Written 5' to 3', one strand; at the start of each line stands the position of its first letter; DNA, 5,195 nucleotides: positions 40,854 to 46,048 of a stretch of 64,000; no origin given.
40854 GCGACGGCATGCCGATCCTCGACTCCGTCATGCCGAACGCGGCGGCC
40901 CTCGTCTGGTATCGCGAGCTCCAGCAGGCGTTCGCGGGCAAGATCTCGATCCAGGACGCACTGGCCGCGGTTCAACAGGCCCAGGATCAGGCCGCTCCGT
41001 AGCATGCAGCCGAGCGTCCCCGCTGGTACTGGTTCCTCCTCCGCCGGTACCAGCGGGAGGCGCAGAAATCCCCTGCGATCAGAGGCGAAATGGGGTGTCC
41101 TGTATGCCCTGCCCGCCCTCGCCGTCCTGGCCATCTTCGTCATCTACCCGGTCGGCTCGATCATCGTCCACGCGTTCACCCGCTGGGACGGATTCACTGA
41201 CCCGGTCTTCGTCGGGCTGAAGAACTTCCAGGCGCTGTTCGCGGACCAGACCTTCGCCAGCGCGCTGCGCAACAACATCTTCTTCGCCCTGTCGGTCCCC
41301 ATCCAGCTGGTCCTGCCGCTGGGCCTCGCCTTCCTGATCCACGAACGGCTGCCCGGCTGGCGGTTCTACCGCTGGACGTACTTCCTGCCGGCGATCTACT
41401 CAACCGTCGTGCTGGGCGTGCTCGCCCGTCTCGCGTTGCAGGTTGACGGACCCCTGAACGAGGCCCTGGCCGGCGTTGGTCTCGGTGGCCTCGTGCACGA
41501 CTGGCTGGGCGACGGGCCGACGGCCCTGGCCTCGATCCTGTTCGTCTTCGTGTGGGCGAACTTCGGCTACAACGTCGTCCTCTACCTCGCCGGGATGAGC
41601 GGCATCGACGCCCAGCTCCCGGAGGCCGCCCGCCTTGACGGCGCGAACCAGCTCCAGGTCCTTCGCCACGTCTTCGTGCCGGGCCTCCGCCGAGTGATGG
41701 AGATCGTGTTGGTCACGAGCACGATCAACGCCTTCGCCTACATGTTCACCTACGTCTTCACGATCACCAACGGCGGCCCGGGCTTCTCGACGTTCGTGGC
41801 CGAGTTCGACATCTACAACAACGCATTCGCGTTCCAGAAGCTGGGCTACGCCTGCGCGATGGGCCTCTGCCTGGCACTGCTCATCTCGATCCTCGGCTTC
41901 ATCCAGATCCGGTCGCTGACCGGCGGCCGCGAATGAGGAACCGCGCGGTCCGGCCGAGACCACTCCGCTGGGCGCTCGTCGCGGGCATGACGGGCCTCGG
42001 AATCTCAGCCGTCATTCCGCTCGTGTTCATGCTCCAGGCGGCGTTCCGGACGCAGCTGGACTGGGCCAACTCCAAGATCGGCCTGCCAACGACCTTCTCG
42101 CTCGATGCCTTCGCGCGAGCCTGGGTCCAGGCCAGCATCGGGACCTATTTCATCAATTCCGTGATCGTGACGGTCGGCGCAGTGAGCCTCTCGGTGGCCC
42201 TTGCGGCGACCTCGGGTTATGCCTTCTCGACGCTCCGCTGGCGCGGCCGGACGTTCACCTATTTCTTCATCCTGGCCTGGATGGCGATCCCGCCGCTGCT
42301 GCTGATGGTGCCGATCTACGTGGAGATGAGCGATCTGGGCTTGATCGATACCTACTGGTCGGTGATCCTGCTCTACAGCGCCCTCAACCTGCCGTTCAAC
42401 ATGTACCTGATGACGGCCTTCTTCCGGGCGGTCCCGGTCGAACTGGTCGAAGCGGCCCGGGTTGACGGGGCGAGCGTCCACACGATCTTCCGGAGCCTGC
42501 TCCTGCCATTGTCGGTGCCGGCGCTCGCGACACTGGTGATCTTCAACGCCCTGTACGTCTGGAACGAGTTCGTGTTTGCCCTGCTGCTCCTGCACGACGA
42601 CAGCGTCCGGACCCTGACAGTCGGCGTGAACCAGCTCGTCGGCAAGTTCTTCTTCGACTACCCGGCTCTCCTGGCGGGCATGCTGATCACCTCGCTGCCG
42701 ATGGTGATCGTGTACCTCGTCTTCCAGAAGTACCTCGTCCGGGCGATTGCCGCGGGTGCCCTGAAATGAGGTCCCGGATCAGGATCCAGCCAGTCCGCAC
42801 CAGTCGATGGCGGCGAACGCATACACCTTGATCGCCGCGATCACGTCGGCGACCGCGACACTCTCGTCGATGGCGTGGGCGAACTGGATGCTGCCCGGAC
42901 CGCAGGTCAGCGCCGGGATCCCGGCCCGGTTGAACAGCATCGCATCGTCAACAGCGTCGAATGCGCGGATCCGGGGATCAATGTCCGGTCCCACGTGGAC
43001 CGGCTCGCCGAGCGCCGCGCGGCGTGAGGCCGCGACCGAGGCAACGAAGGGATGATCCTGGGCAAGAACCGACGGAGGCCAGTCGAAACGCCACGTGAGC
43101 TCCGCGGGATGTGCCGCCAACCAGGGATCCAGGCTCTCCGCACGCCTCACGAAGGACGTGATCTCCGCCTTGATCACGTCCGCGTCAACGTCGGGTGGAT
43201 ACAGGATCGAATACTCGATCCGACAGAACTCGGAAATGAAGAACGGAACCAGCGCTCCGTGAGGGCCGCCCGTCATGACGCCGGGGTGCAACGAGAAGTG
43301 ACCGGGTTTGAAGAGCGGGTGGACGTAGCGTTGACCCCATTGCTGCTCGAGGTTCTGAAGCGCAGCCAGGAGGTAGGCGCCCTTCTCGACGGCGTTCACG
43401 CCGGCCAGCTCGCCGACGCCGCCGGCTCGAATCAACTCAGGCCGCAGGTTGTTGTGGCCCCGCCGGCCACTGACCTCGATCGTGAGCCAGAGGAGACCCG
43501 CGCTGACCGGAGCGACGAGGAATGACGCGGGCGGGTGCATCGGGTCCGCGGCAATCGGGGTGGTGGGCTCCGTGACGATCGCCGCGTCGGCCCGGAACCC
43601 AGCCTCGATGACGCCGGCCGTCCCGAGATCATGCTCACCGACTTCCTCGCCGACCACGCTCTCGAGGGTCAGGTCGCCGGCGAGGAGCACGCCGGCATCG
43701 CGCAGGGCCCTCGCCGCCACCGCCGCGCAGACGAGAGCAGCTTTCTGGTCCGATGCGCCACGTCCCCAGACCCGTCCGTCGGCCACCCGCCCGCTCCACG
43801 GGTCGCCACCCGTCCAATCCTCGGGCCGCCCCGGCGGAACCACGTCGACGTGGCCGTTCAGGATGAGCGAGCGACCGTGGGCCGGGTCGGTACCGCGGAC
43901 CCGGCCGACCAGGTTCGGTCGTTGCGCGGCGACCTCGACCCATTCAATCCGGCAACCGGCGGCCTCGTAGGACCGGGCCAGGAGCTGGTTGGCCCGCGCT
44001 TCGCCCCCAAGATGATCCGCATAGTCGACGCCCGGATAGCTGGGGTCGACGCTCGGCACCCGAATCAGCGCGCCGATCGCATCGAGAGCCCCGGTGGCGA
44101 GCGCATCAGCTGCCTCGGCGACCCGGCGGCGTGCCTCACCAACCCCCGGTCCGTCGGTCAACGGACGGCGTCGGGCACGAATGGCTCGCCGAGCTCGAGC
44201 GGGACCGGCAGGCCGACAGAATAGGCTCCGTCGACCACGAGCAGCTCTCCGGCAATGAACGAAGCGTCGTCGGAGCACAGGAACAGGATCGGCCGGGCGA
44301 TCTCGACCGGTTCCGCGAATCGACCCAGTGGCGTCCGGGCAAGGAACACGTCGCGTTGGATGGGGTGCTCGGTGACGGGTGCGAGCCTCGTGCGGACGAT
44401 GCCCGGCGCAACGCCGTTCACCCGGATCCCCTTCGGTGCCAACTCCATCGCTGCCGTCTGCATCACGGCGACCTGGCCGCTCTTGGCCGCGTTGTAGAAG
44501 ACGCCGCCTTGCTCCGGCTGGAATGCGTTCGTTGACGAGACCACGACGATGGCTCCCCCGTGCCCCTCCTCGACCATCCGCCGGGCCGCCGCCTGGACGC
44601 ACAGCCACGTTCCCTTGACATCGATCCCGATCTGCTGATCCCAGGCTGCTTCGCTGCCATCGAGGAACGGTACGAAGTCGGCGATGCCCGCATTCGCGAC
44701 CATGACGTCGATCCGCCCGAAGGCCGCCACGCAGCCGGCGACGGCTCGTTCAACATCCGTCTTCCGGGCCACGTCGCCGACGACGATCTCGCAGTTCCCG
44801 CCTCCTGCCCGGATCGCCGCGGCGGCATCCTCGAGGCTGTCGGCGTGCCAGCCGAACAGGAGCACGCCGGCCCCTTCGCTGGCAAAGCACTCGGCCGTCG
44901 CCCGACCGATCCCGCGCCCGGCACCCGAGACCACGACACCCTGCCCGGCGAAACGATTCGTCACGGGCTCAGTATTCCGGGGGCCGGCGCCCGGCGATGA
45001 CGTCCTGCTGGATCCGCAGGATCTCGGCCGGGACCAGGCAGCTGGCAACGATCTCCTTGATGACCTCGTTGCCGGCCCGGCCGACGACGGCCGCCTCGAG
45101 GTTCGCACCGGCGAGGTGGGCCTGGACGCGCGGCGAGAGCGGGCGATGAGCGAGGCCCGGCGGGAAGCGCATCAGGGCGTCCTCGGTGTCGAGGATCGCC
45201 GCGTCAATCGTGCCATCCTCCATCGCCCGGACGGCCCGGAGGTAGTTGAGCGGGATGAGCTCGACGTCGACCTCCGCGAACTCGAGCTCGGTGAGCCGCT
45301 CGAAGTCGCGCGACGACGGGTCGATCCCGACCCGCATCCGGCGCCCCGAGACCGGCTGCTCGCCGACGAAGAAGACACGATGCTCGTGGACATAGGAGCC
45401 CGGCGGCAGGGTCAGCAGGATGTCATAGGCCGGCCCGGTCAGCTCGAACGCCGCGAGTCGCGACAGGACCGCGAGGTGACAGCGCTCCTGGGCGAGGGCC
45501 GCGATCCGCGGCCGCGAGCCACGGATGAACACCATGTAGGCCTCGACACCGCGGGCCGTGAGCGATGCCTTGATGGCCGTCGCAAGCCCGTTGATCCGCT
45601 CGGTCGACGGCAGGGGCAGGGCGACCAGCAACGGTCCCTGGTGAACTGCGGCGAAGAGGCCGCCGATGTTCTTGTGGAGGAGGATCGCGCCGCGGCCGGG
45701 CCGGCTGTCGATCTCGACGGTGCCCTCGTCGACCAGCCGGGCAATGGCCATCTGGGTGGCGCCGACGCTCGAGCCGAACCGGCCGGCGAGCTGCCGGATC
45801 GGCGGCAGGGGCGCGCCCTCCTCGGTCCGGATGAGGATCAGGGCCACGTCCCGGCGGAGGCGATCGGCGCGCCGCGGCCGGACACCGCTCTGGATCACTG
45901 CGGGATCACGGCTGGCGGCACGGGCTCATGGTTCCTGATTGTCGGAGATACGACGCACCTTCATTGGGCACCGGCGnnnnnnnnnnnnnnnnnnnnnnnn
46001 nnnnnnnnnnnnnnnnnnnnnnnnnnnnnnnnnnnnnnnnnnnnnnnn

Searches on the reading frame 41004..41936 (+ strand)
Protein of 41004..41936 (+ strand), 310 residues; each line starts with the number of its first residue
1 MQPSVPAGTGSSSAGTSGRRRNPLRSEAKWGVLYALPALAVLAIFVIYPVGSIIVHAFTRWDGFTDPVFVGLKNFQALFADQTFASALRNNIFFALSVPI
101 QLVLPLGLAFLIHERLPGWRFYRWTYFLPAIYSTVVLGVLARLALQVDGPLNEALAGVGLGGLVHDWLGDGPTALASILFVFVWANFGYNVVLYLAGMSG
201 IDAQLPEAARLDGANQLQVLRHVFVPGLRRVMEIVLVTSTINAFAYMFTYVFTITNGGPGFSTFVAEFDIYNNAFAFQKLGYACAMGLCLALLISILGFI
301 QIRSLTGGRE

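Call 57: search_protein_families(library=pfam, proteins=[window:41004-41936:+], max_evalue=0.00001)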
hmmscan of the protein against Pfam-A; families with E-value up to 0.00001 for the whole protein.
window:41004-41936:+ (310 aa): 1 family
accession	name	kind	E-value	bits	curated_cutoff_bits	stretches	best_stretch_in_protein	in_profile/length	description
PF00528.27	BPD_transp_1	-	1.7e-09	38.1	26.4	1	84-301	16-175/184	Binding-protein-dependent transport system inner membrane component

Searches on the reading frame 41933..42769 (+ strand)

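Call 57: search_protein_families(library=pfam, proteins=[window:41933-42769:+], max_evalue=0.00001)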
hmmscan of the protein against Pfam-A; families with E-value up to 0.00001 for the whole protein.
window:41933-42769:+ (278 aa): 1 family
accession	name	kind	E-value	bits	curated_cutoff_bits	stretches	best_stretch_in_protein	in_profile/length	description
PF00528.27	BPD_transp_1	-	2e-21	77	26.4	1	99-272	10-182/184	Binding-protein-dependent transport system inner membrane component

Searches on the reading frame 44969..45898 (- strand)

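Call 57: search_protein_families(library=pfam, proteins=[window:44969-45898:-], max_evalue=0.00001)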
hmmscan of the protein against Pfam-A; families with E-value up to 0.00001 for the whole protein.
window:44969-45898:- (309 aa): 2 families
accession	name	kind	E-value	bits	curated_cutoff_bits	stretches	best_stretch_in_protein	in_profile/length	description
PF14503.11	YhfZ_C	-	1.2e-44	152.9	35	1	81-309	5-236/236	YhfZ C-terminal domain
PF00392.27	GntR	-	4e-06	26.8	27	0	21-68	14-61/64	Bacterial regulatory proteins, gntR family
